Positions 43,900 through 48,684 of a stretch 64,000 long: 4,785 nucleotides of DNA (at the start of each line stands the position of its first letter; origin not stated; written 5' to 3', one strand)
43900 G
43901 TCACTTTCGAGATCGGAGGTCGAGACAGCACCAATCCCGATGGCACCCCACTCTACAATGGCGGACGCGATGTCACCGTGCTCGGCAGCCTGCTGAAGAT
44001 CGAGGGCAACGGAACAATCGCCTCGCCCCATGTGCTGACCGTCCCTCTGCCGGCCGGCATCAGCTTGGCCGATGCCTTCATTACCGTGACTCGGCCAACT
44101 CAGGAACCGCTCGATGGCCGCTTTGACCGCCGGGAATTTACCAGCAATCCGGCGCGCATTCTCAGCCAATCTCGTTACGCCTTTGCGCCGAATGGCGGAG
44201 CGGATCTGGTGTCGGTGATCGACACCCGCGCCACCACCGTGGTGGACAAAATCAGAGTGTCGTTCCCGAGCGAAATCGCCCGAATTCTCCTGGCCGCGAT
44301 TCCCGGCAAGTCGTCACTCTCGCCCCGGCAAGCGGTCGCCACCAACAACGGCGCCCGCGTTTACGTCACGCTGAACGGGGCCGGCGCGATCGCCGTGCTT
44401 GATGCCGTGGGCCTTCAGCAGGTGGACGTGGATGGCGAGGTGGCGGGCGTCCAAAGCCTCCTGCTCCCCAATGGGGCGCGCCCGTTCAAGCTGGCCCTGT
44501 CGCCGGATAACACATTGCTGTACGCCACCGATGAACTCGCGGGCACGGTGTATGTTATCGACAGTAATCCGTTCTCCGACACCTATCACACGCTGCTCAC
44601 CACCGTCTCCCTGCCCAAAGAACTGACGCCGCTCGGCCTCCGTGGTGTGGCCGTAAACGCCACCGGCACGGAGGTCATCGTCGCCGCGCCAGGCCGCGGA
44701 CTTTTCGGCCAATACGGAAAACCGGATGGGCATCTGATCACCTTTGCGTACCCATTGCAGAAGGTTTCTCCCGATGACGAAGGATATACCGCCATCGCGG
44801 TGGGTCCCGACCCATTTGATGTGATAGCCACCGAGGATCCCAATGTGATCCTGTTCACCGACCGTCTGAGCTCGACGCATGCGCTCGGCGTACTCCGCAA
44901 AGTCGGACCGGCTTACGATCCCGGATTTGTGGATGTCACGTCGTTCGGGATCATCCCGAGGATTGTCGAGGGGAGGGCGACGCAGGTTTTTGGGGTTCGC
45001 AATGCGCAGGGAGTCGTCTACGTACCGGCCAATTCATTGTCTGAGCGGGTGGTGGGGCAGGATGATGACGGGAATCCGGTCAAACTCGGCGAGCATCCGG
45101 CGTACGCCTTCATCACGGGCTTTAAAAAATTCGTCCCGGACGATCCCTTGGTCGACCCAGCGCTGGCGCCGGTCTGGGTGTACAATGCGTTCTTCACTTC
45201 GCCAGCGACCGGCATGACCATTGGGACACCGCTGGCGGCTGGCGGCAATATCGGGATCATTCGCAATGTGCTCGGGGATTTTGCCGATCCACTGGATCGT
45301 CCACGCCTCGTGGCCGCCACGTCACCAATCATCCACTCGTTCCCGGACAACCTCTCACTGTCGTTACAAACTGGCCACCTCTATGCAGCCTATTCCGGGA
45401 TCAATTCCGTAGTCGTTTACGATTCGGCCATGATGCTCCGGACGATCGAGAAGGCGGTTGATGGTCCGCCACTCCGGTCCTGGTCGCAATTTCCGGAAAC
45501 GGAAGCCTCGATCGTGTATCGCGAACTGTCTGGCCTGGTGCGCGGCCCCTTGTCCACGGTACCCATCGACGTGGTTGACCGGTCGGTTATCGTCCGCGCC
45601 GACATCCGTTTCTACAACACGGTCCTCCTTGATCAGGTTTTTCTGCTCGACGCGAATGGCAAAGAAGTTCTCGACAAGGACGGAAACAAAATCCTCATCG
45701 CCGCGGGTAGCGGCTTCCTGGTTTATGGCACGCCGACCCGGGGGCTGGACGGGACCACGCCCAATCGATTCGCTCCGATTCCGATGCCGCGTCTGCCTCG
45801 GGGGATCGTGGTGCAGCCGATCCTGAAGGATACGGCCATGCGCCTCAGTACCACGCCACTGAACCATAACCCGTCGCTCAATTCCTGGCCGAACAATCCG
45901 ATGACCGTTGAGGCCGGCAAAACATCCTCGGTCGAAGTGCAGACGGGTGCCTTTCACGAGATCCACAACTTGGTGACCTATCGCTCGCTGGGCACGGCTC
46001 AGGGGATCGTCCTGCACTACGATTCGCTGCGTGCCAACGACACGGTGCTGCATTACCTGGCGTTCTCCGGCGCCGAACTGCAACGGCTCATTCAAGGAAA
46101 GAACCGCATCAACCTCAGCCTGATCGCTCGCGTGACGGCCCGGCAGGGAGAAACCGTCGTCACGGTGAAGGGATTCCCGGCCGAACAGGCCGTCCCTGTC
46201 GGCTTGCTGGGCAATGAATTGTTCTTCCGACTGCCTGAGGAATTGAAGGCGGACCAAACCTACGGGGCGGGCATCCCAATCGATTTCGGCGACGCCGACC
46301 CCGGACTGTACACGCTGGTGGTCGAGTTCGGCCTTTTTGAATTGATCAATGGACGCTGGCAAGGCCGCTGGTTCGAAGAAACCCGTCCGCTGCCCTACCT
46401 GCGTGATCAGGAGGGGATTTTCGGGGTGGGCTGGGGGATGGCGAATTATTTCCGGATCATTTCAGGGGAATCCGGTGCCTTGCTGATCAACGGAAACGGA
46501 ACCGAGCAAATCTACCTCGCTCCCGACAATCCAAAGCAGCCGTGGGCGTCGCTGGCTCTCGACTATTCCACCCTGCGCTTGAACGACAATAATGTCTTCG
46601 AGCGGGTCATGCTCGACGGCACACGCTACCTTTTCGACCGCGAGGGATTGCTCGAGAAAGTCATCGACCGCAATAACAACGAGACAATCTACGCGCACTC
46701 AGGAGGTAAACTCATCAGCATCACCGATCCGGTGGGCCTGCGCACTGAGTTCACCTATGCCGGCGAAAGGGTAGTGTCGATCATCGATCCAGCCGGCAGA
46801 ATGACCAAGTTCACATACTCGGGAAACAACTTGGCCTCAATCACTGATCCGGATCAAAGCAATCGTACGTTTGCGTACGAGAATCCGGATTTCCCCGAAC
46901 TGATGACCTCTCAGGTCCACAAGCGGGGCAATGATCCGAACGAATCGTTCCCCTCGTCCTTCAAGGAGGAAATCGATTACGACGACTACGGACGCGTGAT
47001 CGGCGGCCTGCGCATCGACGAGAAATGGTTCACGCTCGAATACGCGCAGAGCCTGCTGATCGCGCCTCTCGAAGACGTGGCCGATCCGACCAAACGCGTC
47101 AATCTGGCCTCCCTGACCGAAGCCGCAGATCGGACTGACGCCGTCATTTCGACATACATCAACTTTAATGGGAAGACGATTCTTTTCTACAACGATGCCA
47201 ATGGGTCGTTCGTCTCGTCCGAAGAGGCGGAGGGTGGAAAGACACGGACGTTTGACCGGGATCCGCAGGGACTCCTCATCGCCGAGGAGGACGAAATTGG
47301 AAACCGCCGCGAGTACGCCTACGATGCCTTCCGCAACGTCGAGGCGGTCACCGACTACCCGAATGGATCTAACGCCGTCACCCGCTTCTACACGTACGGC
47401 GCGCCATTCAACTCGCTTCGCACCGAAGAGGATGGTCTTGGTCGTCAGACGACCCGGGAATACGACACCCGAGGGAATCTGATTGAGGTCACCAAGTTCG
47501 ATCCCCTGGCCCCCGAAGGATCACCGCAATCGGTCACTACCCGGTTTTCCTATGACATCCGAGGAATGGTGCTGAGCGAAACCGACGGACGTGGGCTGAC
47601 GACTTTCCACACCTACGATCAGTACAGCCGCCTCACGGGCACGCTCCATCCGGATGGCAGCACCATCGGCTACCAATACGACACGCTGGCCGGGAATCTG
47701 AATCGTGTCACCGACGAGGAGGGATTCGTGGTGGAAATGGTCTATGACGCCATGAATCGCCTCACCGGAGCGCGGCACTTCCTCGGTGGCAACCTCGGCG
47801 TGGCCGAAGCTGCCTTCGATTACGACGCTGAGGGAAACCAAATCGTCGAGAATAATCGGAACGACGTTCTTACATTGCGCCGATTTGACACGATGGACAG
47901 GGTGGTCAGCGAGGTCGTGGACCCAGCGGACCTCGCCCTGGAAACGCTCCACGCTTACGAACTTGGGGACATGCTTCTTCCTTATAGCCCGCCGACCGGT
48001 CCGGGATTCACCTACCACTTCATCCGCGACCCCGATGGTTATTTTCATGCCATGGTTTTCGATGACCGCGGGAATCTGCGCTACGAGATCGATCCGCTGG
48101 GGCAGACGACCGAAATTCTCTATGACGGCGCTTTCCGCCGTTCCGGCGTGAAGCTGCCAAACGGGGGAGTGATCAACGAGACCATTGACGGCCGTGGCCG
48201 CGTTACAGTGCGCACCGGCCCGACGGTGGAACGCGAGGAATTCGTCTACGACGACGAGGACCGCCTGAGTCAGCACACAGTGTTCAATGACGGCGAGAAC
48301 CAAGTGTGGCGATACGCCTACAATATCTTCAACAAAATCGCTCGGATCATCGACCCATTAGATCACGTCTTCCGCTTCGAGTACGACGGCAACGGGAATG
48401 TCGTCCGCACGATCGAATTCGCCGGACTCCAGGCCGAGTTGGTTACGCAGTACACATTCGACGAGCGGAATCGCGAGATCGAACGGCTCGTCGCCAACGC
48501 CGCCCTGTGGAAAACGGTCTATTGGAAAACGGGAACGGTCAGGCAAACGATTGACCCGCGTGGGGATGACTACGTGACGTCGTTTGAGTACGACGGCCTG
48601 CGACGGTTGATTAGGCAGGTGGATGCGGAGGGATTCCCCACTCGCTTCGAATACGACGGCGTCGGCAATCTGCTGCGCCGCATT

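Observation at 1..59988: Two giant paralogs in tandem on the same strand, separated by a 1.7-kb three-gene islet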

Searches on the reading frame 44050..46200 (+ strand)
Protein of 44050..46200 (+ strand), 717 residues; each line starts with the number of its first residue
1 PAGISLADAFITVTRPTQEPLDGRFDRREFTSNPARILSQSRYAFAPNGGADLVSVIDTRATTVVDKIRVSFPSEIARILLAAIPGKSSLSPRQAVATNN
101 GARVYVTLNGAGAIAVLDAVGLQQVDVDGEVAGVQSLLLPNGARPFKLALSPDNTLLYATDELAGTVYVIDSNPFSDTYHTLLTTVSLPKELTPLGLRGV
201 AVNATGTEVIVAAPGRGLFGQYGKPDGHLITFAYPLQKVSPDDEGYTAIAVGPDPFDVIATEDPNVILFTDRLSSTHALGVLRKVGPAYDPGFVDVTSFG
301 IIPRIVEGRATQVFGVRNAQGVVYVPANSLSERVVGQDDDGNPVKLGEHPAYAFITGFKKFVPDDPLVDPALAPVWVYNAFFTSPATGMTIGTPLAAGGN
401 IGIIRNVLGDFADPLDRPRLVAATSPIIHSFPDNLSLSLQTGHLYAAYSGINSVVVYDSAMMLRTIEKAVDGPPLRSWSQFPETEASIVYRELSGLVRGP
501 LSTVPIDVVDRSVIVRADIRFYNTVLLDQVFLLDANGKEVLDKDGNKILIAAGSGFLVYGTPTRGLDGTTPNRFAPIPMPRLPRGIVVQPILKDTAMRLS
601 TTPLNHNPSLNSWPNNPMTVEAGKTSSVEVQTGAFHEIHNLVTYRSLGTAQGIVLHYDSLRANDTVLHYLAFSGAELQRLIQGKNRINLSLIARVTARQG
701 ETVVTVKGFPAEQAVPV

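Call 84: search_protein_families(library=ncbifam, proteins=[window:44050-46200:+], max_evalue=0.1)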
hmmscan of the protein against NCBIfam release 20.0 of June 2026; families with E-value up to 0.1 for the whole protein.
window:44050-46200:+ (717 aa): 5 families
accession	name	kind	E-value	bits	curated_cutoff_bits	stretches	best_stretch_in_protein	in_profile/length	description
TIGR02276.1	beta_rpt_yvtn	repeat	1.7e-08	34.3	27.85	2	152-172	1-21/42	beta-propeller repeat protein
TIGR03866.1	PQQ_ABC_repeats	subfamily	1.8e-05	24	287.3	1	53-172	190-288/310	PQQ-dependent catabolism-associated beta-propeller protein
NF052280.1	7_blade_YncE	equivalog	0.00051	18.9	400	1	140-212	72-144/338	7-bladed beta-propeller protein YncE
NF008258.1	PRK11028.1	equivalog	0.079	12.1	370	0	135-191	168-224/330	6-phosphogluconolactonase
NF052340.1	hydrazine_beta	equivalog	0.079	12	560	0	38-76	83-122/372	hydrazine synthase subunit beta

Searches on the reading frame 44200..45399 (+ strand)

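Call 63: search_protein_families(library=pfam, proteins=[window:44200-45399:+], max_evalue=1)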
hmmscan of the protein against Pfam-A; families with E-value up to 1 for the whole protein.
window:44200-45399:+ (400 aa): 2 families
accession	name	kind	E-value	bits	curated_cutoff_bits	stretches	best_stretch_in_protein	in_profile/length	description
PF08450.18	SGL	-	0.012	15.7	26.3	1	54-179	99-216/246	SMP-30/Gluconolactonase/LRE-like region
PF10282.15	Lactonase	-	0.037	13.7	21.7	1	74-145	171-243/344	Lactonase, 7-bladed beta-propeller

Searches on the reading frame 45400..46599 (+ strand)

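Call 63: search_protein_families(library=pfam, proteins=[window:45400-46599:+], max_evalue=1)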
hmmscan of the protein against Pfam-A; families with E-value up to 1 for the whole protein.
window:45400-46599:+ (400 aa): 1 family
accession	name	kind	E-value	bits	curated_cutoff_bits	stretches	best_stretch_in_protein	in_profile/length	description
PF18225.7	AbfS_sensor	-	0.23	11.8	26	1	68-93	12-37/65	Sensor histidine kinase (AbfS) sensor domain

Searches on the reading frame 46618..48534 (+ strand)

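Call 7: search_protein_families(library=pfam, proteins=[window:46618-48534:+], max_evalue=0.01)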
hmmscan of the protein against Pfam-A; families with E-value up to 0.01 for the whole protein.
window:46618-48534:+ (639 aa): 1 family
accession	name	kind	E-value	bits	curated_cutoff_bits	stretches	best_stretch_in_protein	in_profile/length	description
PF05593.20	RHS_repeat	-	4.3e-46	154.9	22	6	215-250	2-36/38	RHS Repeat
